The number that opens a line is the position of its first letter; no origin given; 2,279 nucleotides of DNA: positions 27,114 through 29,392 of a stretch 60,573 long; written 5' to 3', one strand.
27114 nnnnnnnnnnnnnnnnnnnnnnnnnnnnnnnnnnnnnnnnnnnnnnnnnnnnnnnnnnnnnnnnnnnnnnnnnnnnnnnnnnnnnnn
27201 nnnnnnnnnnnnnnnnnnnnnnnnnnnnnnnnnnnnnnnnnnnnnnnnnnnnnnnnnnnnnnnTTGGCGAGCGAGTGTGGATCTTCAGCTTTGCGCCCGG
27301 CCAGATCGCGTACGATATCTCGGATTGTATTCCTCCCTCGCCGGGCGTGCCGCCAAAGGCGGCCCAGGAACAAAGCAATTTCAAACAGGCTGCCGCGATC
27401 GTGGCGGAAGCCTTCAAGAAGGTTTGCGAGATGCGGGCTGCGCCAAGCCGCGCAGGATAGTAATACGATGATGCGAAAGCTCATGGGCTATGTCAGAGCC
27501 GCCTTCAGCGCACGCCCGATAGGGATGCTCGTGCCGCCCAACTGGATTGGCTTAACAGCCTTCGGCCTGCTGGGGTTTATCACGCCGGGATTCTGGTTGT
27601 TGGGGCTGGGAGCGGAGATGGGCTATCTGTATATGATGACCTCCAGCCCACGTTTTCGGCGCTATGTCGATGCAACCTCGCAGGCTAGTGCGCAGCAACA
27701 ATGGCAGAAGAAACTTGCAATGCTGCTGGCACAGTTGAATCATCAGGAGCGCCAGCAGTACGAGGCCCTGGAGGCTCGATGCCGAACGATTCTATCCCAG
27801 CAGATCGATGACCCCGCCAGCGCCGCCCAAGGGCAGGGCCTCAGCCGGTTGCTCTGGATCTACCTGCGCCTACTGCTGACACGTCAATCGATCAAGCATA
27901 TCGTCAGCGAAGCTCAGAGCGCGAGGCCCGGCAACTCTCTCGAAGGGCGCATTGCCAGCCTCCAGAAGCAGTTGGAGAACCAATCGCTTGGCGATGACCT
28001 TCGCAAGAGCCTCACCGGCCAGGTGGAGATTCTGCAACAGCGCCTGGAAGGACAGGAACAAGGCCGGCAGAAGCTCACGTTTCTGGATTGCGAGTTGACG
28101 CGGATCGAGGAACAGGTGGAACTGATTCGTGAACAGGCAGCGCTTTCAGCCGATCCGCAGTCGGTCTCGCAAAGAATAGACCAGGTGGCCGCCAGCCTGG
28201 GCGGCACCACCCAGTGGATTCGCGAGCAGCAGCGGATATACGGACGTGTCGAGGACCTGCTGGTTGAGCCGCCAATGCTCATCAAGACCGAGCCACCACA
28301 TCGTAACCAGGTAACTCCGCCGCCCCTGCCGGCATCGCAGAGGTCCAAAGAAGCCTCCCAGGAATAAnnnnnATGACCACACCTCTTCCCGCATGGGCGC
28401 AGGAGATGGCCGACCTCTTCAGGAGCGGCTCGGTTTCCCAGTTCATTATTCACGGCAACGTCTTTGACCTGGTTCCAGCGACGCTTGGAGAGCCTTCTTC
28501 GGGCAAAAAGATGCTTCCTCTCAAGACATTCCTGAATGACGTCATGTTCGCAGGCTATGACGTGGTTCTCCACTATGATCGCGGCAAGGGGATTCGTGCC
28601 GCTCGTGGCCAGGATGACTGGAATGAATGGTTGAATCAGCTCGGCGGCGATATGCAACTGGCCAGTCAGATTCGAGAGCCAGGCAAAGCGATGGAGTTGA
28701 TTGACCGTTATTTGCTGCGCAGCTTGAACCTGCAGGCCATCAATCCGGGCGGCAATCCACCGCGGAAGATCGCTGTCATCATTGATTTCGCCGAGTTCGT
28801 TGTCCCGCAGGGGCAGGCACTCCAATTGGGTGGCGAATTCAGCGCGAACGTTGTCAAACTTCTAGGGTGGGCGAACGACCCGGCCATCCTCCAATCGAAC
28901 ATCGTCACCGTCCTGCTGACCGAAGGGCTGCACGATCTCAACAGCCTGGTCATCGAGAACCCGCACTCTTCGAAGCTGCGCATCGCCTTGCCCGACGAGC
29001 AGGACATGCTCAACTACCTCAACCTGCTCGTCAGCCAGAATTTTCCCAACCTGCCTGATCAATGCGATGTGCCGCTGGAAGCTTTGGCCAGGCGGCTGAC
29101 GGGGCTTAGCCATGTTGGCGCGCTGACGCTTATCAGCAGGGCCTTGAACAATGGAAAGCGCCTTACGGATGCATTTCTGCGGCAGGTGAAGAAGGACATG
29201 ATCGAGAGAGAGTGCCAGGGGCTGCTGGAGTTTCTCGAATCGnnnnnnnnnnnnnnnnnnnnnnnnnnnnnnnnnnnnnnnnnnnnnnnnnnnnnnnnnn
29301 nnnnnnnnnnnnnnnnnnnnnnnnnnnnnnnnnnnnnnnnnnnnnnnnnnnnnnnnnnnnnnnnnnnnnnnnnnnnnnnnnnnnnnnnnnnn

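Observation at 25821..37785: Candidate bacterial ESCRT-III-like membrane-remodelling operon: PspA + dedicated AAA+ ATPase + coiled-coil partners + ABC/SBP-OmpA + vWA + protease-exporter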

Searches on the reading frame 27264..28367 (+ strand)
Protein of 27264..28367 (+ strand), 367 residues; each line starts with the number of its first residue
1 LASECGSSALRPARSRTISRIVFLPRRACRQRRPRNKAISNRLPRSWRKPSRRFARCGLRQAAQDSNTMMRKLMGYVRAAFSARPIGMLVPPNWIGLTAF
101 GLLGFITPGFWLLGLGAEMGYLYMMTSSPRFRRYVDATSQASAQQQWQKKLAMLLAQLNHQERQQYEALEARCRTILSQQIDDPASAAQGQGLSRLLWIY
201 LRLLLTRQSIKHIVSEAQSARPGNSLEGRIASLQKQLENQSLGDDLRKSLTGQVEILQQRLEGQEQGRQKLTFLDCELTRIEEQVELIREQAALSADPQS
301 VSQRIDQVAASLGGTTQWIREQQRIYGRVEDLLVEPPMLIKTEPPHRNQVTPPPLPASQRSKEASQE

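Call 3: search_protein_families(library=pfam, proteins=[window:27264-28367:+], max_evalue=0.01)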
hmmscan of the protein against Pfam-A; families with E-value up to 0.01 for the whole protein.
window:27264-28367:+ (367 aa): 0 families

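Call 18: find_homologous_proteins(query=window:27468-28367:+, max_evalue=0.00001)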
Query window:27468-28367:+ (299 aa): 1514 proteins with E <= 0.00001 among 5977 candidates; the best 120 are listed.
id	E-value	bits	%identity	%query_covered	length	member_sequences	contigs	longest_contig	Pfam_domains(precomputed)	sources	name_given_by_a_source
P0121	8.8e-190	647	100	100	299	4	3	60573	-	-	-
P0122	3.7e-102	359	62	91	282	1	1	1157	-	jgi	jgi:hypothetical protein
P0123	7.0e-101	355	61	90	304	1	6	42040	-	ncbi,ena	-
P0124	3.9e-100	353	61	92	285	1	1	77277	-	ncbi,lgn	ncbi:MAG: hypothetical protein ACE15C_06505 [Phycisphaerae bacterium]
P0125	4.0e-99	350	59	98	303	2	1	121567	-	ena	-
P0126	5.0e-99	349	62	91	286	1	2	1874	-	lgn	-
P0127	9.5e-98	345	59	98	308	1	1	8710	-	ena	-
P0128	1.6e-97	344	59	91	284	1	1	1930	-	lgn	-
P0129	1.8e-97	344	61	91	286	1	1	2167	-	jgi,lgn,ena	-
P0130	3.1e-97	343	59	93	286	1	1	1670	-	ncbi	-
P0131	9.0e-97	342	59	93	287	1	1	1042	-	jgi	jgi:hypothetical protein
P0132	1.7e-96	341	62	90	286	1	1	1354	-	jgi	jgi:hypothetical protein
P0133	7.9e-96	339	58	89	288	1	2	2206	-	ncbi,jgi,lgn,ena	-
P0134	1.6e-95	338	58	93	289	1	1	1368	-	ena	-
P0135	1.8e-95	338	59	91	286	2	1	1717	-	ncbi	-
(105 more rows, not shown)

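Call 29: predict_structure(alignment_id=A2)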
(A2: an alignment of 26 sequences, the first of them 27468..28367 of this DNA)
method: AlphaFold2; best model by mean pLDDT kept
length: 299 residues; sequences in the alignment: 26
mean_pLDDT: 82.5   pTM: 0.69
mean pLDDT of the five models: 82.5, 80.4, 78.3, 75.6, 75.4
residues with pLDDT >= 90: 108; 70-90: 142; 50-70: 46; < 50: 3
segments of 3 or more residues with pLDDT < 50: none
pLDDT, mean of each block of 10 residues (from residue 1): 77 63 63 79 82 82 83 86 93 97 93 79 91 94 89 77 93 92 94 91 94 94 84 86 84 75 67 61 67 63
secondary structure, 60 per line:
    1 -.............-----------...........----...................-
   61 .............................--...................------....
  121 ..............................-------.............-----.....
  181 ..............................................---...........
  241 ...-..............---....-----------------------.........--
elements in order: H2-14 H26-36 H41-59 H61-89 H92-110 H117-150 H158-170 H176-226 H230-243 H245-258 H262-265 H289-297
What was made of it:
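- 27468..28367 (+): g3: membrane-anchored coiled-coil protein, 299 aa. Core gene. It has an N-terminal amphipathic helix, then a hydrophobic helical hairpin at aa 26-58 (nt 27543-27641) with an N-P-G turn and a conserved Glu50, then a cytoplasmic helical domain. The AF2 model is all-helical, pLDDT 82.5 (call 29).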

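Call 33: fold_search(model_id=the predicted structure, library=pdb)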
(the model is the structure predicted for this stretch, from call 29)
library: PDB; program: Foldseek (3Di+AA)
matches with E <= 10: 323; with E <= 0.001: 0
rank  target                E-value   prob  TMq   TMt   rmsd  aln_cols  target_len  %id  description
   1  3na7                  4.2e-01  0.54  0.22  0.25  23.8       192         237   20  2.2 Angstrom Structure of the HP0958 Protein from Helicobacter pylori CCUG 17874 (released 2010-09-22)
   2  6grj_A                5.8e-01  0.10  0.15  0.13  32.2       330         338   13  Structure of the AhlB pore of the tripartite alpha-pore forming toxin, AHL, from Aeromonas hydrophila. (released 2019-07-03)
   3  6h2e_P                6.4e-01  0.47  0.23  0.26  14.4       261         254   13  Structure of the soluble AhlC of the tripartite alpha-pore forming toxin, AHL, from Aeromonas hydrophila. (released 2019-07-10)
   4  6grj_H                6.7e-01  0.10  0.15  0.13  32.2       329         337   13  Structure of the AhlB pore of the tripartite alpha-pore forming toxin, AHL, from Aeromonas hydrophila. (released 2019-07-03)
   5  9o94_B                7.0e-01  0.15  0.18  0.11  25.0       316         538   13  Transporter associated with antigen processing (TAP) EQ mutant bound to the viral protein bUL49.5 in the outward-facin (released 2025-09-10)
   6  6h2e_Q                7.3e-01  0.13  0.16  0.18  24.3       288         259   14  Structure of the soluble AhlC of the tripartite alpha-pore forming toxin, AHL, from Aeromonas hydrophila. (released 2019-07-10)
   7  6n1l                  7.7e-01  0.30  0.17  0.27  16.9       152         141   11  The complement inhibitory domain of B. burgdorferi BBK32. (released 2019-03-27)
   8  5nnv_A                8.0e-01  0.44  0.26  0.32  39.0       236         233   14  Structure of a Bacillus subtilis Smc coiled coil middle fragment (released 2017-06-21)
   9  2z0o                  8.4e-01  0.23  0.22  0.20  30.4       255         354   14  Crystal structure of APPL1-BAR-PH domain (released 2008-05-13)
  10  4h8s_B                8.8e-01  0.25  0.22  0.19  28.3       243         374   11  Crystal structure of human APPL2BARPH domain (released 2012-10-17)
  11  7xy5                  9.3e-01  0.13  0.13  0.20  26.6       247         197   12  HapR_Double Mutant with CHES buffer (released 2023-02-22)
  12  6gy8_A                9.3e-01  0.11  0.14  0.13  26.8       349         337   11  Crystal structure of XaxA from Xenorhabdus nematophila (released 2018-07-25)
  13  9fqr_D6               1.0e+00  0.25  0.20  0.24  29.1       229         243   11  96-nm repeat of axonemal doublet microtubules from bovine sperm (released 2025-03-26)
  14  2q13                  1.0e+00  0.21  0.23  0.20  30.4       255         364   14  Crystal structure of BAR-PH domain of APPL1 (released 2007-08-14)
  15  8a1g_A                1.1e+00  0.35  0.24  0.29  22.8       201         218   13  Structure of the SNX1-SNX5 complex (released 2023-06-14)
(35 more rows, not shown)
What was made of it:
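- Tried and rejected: Foldseek of a confident AF2 model (calls 29, 33).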

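Call 34: search_protein_families(library=pfam, alignment_id=A2, max_evalue=5)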
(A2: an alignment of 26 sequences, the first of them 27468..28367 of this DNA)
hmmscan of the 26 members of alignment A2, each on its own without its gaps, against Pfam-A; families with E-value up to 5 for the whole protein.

A. member 1, window:27468-28367:+ (299 aa): 4 families
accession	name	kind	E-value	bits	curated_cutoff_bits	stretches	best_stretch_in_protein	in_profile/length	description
PF15272.11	BBP1_C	-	0.031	14.5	23.4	1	132-204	66-131/190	Spindle pole body component BBP1, C-terminal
PF04799.18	Fzo_mitofusin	-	0.16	11.9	27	1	60-114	77-129/161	fzo-like conserved region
PF06878.16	Pkip-1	-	0.19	12.3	25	1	186-225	21-59/163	Pkip-1 protein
PF15188.11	CCDC-167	-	0.52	11.1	27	1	157-202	15-60/84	Coiled-coil domain-containing protein 167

B. families by the number of members that match (of 26 scanned): 63 families (the first 25 are shown)
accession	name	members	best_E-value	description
PF15188.11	CCDC-167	19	0.00024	Coiled-coil domain-containing protein 167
PF05531.17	NPV_P10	17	0.14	Nucleopolyhedrovirus P10 protein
PF09429.15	Wbp11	10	0.0063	WW domain binding protein 11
PF08463.15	EcoEI_R_C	10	0.0091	EcoEI R protein C-terminal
PF06009.19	Laminin_II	10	0.033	Laminin Domain II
PF07889.17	DUF1664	9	0.021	Protein of unknown function (DUF1664)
PF06005.17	ZapB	5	0.0013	Cell division protein ZapB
PF04632.18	FUSC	3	0.0018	Fusaric acid resistance protein family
PF20436.4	LonB_AAA-LID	3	0.01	Archaeal LonB, AAA+ ATPase LID domain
PF11026.13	DUF2721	3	0.013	Protein of unknown function (DUF2721)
PF06878.16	Pkip-1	3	0.12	Pkip-1 protein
PF18041.7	MapZ_EC1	2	0.0058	MapZ extracellular domain 1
PF05192.23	MutS_III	2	0.033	MutS domain III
PF13675.11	PilJ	2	0.058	Type IV pili methyl-accepting chemotaxis transducer N-term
PF12700.13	HlyD_2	2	0.063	HlyD family secretion protein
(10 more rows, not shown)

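Call 47: search_protein_families(library=ncbifam, proteins=[window:27468-28367:+], max_evalue=0.001)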
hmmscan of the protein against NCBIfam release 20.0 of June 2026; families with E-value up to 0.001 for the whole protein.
window:27468-28367:+ (299 aa): 0 families

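Call 49: search_protein_families(library=padloc, proteins=[window:27468-28367:+], max_evalue=0.001)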
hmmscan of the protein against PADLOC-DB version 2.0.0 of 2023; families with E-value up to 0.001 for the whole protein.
window:27468-28367:+ (299 aa): 0 families

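Call 54: search_protein_representatives(alignment_id=A2)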
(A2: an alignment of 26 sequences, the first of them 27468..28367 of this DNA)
Query: 26 sequences, 286 profile positions. Proteins with E-value up to 0.001 (for the whole library): 1480; up to 1e-10: 930; up to 1e-30: 321. The best 150 are listed.
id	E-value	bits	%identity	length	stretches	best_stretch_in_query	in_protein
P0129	6.8e-121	418.9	-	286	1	1-279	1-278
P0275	1.7e-113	394.7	-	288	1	2-278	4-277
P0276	3.6e-109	380.4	-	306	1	1-282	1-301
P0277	1.1e-107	375.6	-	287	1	3-282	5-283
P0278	3.0e-104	364.3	-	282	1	1-280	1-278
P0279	3.1e-102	357.7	-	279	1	5-281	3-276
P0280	1.3e-99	349.1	-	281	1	4-280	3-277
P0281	2.2e-99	348.3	-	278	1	1-284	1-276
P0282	9.2e-97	339.7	-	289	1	4-285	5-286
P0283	3.0e-94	331.5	-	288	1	4-277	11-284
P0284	5.9e-94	330.5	-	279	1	1-279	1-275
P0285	9.0e-94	329.9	-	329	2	160-279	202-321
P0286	2.9e-93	328.2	-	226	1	1-229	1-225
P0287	9.5e-93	326.6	-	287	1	3-281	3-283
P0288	5.8e-92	324.0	-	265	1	20-282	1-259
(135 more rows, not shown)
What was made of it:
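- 27468..28367 (+): The family has 1480 50%-identity cluster representatives (call 54).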

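Call 56: search_solved_structures(query=A5, max_evalue=10, show_alignments=0)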
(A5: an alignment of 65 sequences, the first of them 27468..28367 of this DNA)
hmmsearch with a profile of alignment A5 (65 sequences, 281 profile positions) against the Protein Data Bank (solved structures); distinct sequences matched with E-value up to 10: 37.
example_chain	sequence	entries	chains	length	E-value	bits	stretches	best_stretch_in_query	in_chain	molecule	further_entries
2pms_C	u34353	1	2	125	0.0033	19.9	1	150-249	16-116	PNEUMOCOCCAL SURFACE PROTEIN A (PSPA)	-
6vas_B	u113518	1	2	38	0.015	17.7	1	227-262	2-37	Fusion glycoprotein F0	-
6nro_D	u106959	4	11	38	0.043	16.2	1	227-262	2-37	Human parainfluenza virus type 3 fusion glycoprotein C-terminal heptad repeat domain | Fusion glycoprotein F0 | synthetic peptide derived from Fusion glycoprote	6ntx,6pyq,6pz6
5ejb_B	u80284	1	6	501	0.089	15.2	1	229-269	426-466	Fusion glycoprotein F0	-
8amz_R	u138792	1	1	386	0.14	14.5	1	151-256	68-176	PCI domain-containing protein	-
3cve_A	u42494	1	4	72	0.15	14.4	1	149-205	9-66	Homer protein homolog 1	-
6prl_B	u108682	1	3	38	0.16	14.4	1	229-262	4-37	Fusion glycoprotein F0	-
6oj7_C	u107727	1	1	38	0.18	14.2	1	228-262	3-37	Fusion glycoprotein F0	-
6o40_B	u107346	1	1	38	0.19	14.1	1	228-262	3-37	Fusion glycoprotein F0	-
6r17_A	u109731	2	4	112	0.2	14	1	141-219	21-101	Synaptonemal complex central element protein 2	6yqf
6v3v_B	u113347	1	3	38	0.24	13.8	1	228-262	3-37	Fusion glycoprotein F1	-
6nyx_G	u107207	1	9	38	0.26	13.7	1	227-261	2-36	Fusion glycoprotein F0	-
9iig_M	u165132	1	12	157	0.34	13.2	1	193-261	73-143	Bacterioferritin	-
1wp7_A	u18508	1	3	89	0.35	13.2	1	233-265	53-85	fusion protein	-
1wp8_A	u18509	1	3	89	0.5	12.7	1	233-265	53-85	Fusion glycoprotein F0,Fusion glycoprotein F0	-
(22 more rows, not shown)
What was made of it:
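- Tried and rejected: A family profile against PDB sequences (call 56).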

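Call 57: search_protein_families(library=pfam, alignment_id=A5, max_evalue=1)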
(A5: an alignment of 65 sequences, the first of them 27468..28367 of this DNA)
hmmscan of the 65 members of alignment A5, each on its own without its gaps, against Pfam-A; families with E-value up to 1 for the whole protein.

A. member 1, window:27468-28367:+ (299 aa): 4 families
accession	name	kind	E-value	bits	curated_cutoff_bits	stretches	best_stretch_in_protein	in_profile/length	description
PF15272.11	BBP1_C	-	0.031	14.5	23.4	1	132-204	66-131/190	Spindle pole body component BBP1, C-terminal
PF04799.18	Fzo_mitofusin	-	0.16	11.9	27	1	60-114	77-129/161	fzo-like conserved region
PF06878.16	Pkip-1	-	0.19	12.3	25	1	186-225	21-59/163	Pkip-1 protein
PF15188.11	CCDC-167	-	0.52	11.1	27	1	157-202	15-60/84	Coiled-coil domain-containing protein 167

B. families by the number of members that match (of 65 scanned): 138 families (the first 25 are shown)
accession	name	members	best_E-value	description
PF15188.11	CCDC-167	12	0.00046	Coiled-coil domain-containing protein 167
PF07889.17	DUF1664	9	0.077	Protein of unknown function (DUF1664)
PF06009.19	Laminin_II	7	0.012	Laminin Domain II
PF05531.17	NPV_P10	7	0.024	Nucleopolyhedrovirus P10 protein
PF23735.1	KIF9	5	0.013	Kinesin-like protein KIF9 domain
PF10805.13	DUF2730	4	0.071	Protein of unknown function (DUF2730)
PF04632.18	FUSC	4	0.085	Fusaric acid resistance protein family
PF22296.2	bAvd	3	0.00047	bAvd-like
PF01544.23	CorA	3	0.0084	CorA-like Mg2+ transporter protein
PF05308.16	Mito_fiss_reg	3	0.038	Mitochondrial fission regulator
PF09429.15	Wbp11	3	0.065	WW domain binding protein 11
PF23991.1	DUF7310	3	0.13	Coiled-coil region of unknown function (DUF7310)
PF14584.11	DUF4446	3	0.17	Protein of unknown function (DUF4446)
PF04513.17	Baculo_PEP_C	3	0.8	Baculovirus polyhedron envelope protein, PEP, C terminus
PF25557.1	GAUT_1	2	0.0026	Galacturonosyltransferase domain 1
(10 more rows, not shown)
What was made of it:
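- Tried and rejected: Pfam scans of 26 and of 65 family members at permissive E values (calls 34, 57).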

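Call 64: find_encoding_contigs(protein=P0121, flank=2000, max_places=4)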
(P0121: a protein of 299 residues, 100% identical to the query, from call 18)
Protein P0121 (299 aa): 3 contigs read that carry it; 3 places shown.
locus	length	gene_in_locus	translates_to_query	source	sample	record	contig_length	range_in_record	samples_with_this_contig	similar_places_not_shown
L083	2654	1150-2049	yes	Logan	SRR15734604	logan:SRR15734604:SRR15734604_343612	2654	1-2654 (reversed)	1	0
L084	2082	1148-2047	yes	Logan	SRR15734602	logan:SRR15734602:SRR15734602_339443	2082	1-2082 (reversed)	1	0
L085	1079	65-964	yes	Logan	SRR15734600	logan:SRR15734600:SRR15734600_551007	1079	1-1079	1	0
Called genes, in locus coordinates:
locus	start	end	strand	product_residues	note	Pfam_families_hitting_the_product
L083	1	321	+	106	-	?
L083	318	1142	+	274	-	PF00005:ABC_tran, PF13304:AAA_21 (faint)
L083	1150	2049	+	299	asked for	-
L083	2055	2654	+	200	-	?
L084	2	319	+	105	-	?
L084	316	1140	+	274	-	PF00005:ABC_tran, PF13304:AAA_21 (faint)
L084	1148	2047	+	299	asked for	-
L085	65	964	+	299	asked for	-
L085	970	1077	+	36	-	?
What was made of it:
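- Checked: The 299-aa start agrees with homologues and with gene calls elsewhere (calls 18, 64).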

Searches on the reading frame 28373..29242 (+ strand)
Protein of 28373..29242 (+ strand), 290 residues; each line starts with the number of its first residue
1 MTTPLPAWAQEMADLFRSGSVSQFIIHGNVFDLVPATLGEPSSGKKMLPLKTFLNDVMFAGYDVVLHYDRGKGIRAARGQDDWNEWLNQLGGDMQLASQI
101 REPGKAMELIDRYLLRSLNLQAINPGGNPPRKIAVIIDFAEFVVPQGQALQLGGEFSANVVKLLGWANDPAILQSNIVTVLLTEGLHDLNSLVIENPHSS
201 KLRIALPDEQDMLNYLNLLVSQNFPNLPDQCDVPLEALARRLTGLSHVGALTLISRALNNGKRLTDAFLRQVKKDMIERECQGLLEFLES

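Call 44: search_solved_structures(query=A4, max_evalue=10, show_alignments=2)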
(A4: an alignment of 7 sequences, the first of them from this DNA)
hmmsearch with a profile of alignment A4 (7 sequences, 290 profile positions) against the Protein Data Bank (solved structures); distinct sequences matched with E-value up to 10: 0.
